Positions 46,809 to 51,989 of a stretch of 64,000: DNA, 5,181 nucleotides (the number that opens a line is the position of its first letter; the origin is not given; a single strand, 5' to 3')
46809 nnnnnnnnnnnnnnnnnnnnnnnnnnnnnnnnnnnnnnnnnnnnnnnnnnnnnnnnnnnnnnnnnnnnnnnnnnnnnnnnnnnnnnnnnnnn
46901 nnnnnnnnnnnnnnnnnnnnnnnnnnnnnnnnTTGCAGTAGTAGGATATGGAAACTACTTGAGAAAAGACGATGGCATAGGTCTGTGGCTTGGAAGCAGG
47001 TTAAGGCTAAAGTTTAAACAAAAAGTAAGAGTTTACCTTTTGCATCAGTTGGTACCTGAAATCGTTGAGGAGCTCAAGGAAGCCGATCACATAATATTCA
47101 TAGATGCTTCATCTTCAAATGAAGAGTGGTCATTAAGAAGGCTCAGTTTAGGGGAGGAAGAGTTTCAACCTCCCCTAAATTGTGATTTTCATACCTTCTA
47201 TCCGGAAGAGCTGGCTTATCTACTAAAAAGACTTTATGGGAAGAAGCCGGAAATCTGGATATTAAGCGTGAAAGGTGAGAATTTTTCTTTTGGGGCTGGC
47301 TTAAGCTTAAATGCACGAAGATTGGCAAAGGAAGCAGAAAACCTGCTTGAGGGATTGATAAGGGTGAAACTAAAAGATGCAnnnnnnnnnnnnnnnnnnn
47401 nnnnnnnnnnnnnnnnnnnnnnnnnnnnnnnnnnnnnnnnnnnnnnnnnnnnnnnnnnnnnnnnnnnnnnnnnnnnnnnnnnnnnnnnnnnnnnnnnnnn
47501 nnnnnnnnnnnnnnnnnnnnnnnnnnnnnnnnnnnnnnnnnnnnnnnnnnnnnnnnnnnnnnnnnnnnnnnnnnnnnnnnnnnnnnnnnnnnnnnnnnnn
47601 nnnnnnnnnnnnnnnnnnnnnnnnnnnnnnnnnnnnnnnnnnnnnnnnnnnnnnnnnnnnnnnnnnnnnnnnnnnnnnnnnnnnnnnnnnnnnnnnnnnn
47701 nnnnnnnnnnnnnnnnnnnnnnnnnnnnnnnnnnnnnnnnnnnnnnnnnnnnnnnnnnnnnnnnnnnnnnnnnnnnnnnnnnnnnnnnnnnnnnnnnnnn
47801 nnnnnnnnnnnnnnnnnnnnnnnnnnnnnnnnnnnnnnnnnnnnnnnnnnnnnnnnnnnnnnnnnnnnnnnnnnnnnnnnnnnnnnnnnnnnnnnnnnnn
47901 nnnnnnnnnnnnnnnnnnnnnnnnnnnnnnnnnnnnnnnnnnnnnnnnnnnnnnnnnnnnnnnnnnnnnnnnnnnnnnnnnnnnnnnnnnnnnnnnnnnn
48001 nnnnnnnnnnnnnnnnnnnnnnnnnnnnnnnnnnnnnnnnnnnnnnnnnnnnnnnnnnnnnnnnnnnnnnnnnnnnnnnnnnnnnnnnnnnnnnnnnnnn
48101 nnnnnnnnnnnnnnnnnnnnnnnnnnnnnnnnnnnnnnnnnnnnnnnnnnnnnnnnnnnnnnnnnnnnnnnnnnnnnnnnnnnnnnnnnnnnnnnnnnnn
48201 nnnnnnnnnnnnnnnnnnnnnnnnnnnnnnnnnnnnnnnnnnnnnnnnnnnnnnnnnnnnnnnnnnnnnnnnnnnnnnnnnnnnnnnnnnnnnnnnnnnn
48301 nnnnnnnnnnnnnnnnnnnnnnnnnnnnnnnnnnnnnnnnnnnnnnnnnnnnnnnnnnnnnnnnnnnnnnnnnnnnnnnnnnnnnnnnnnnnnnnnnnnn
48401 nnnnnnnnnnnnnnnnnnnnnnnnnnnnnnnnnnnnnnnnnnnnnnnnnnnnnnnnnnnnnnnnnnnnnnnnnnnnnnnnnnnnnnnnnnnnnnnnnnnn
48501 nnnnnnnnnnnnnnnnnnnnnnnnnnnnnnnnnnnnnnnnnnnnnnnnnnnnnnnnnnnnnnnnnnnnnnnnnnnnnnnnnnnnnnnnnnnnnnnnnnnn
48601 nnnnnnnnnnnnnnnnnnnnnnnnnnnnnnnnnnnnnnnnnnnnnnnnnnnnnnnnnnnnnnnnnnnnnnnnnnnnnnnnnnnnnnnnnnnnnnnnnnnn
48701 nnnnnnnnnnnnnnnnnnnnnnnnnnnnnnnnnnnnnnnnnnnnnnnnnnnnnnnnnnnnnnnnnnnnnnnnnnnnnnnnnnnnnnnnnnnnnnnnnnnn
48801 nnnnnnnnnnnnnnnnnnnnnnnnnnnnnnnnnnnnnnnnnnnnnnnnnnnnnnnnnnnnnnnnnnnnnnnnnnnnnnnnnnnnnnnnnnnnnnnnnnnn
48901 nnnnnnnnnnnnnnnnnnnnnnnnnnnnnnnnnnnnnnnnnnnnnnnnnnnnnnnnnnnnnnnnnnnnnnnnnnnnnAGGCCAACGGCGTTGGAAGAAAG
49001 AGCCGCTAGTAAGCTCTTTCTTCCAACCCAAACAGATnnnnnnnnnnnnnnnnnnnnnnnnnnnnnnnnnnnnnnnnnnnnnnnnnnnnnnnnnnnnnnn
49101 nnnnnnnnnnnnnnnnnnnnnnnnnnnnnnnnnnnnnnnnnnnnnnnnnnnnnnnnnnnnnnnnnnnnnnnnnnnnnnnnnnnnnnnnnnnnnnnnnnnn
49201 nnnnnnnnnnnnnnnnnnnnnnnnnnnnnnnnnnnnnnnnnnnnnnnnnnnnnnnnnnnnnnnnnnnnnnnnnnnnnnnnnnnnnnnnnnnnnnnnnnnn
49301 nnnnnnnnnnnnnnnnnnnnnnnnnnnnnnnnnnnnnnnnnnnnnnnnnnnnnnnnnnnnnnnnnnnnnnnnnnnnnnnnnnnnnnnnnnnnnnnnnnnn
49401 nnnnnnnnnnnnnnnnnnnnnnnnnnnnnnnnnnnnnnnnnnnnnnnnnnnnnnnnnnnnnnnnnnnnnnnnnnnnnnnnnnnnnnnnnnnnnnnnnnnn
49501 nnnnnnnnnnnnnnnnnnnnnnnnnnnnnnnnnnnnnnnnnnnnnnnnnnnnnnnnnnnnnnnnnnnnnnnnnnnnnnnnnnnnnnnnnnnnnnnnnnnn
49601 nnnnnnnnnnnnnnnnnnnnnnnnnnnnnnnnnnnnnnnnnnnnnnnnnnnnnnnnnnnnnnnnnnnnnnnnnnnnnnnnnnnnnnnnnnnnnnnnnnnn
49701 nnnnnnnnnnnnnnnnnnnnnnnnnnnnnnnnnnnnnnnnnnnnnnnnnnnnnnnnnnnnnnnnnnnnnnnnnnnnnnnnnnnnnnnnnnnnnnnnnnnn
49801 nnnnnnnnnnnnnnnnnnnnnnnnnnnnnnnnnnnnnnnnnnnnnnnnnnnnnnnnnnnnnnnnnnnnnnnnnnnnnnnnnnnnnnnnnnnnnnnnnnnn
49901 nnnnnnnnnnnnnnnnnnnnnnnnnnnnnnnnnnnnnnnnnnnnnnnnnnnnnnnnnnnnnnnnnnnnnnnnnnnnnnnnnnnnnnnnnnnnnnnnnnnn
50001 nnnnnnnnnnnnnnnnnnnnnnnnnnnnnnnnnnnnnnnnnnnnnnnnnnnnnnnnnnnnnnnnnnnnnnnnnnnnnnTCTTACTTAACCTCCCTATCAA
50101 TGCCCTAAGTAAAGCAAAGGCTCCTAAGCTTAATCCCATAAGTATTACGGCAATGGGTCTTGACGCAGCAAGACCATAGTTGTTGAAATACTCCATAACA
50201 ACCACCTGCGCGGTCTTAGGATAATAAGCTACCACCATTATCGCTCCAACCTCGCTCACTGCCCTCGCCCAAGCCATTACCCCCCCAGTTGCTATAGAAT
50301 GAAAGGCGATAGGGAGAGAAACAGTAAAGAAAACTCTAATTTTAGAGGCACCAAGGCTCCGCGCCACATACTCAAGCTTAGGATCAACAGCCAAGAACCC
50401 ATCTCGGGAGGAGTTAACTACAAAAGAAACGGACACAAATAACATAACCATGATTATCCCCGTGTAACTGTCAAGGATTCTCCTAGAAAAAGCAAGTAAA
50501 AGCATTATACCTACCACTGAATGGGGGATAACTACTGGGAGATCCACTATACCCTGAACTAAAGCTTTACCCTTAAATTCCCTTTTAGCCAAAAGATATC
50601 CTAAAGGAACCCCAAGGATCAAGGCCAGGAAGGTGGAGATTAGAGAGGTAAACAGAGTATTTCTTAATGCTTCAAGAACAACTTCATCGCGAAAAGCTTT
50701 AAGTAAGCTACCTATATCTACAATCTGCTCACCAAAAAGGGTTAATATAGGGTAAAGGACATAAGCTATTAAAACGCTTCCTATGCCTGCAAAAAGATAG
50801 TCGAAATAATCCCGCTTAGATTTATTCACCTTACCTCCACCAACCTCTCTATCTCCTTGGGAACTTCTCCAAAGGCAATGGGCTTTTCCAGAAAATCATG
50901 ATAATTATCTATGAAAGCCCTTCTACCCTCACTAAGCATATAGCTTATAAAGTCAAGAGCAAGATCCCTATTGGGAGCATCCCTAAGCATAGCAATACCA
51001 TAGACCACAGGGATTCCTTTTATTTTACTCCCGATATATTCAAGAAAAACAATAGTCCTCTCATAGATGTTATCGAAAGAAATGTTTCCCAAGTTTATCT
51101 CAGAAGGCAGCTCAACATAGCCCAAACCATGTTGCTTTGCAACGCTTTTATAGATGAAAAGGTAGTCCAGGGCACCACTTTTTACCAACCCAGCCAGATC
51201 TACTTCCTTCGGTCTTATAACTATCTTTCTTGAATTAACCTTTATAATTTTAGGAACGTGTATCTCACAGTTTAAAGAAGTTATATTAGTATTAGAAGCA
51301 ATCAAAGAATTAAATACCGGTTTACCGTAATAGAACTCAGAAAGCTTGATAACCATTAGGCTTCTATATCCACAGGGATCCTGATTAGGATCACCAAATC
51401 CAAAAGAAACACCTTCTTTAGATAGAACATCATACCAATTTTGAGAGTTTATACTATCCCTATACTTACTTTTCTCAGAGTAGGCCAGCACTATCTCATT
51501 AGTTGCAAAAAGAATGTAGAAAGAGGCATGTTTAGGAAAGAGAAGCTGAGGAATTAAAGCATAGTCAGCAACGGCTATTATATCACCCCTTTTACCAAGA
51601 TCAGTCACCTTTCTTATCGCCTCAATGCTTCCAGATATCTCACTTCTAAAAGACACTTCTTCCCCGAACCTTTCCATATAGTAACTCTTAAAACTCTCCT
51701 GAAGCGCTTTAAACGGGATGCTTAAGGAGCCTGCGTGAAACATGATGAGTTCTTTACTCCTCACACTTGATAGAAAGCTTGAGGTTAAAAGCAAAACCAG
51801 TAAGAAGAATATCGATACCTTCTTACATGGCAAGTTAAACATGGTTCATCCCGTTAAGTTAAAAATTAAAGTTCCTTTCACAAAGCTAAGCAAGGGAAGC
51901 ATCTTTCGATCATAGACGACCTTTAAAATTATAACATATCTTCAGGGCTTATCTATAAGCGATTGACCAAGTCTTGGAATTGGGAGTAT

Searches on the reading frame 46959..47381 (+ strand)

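Call 5: search_protein_families(library=pfam, proteins=[window:46959-47381:+], max_evalue=0.001)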
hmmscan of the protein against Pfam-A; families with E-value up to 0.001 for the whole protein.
window:46959-47381:+ (141 aa): 0 families

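Call 73: search_protein_families(library=pfam, proteins=[window:46959-47381:+], max_evalue=0.01)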
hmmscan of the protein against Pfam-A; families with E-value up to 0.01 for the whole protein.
window:46959-47381:+ (141 aa): 0 families

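Call 76: search_protein_families(library=ncbifam, proteins=[window:46959-47381:+], max_evalue=0.01)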
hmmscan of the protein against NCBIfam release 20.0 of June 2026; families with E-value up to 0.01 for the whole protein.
window:46959-47381:+ (141 aa): 2 families
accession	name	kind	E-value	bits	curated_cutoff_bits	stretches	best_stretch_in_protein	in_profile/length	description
TIGR00072.1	hydrog_prot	superfamily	5.5e-16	58.9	47.45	1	1-130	9-141/145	hydrogenase maturation protease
TIGR00142.1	hycI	equivalog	0.00012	21.9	119.1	1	1-132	10-140/146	hydrogenase maturation peptidase HycI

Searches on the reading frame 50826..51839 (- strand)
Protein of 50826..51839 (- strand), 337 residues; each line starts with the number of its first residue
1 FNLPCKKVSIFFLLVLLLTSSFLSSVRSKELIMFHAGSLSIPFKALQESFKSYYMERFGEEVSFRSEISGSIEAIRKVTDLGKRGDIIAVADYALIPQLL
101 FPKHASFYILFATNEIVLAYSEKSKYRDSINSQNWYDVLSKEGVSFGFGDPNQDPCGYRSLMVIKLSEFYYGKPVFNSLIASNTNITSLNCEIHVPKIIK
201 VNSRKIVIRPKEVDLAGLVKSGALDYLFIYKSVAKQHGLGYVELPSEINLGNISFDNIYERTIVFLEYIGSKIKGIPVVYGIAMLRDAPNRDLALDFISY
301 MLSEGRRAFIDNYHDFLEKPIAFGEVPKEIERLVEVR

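Call 74: search_protein_families(library=pfam, proteins=[window:50826-51839:-], max_evalue=0.001)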
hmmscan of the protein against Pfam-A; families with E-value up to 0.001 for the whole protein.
window:50826-51839:- (337 aa): 2 families
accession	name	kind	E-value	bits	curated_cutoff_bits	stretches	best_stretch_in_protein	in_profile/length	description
PF13531.11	SBP_bac_11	-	6e-24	85.5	25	1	34-309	4-220/227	Bacterial extracellular solute-binding protein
PF01547.30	SBP_bac_1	-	1.6e-07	32.1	26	1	39-305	4-304/307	Bacterial extracellular solute-binding protein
